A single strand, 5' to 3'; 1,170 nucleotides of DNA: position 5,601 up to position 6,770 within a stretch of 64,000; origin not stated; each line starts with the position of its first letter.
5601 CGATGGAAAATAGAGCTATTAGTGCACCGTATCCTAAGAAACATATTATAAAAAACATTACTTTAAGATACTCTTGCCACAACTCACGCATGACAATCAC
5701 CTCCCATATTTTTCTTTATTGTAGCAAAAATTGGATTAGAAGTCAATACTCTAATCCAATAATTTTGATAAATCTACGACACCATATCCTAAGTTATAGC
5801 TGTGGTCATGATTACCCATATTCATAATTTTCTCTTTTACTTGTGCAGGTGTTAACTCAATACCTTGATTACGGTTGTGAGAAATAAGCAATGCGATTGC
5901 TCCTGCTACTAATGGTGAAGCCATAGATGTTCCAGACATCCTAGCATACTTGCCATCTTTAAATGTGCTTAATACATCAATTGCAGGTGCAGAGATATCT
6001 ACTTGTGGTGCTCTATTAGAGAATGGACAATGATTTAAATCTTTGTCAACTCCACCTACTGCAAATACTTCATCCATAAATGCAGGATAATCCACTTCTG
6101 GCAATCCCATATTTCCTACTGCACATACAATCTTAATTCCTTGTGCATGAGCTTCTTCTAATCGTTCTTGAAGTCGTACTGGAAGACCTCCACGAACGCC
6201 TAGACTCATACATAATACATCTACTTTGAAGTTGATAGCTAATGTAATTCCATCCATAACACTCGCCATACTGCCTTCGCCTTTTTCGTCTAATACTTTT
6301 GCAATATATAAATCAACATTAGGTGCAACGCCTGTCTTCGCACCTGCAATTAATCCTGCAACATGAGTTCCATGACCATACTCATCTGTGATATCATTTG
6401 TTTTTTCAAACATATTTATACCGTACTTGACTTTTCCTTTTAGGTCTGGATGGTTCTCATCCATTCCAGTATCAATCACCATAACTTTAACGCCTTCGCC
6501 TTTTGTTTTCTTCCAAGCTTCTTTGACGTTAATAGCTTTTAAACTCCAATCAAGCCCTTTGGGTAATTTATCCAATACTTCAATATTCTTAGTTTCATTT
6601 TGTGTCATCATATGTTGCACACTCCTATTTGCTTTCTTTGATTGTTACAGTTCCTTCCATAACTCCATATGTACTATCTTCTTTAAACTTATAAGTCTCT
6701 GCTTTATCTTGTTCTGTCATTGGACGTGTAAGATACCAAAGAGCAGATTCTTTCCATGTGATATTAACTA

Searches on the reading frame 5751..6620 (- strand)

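Call 60: search_protein_families(library=pfam, proteins=[window:5751-6620:-], max_evalue=0.01)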
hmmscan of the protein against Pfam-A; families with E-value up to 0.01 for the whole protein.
window:5751-6620:- (289 aa): 1 family
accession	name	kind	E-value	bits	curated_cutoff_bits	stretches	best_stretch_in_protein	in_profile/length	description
PF00082.27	Peptidase_S8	-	3.5e-53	181.2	21.8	1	41-280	1-288/288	Subtilase family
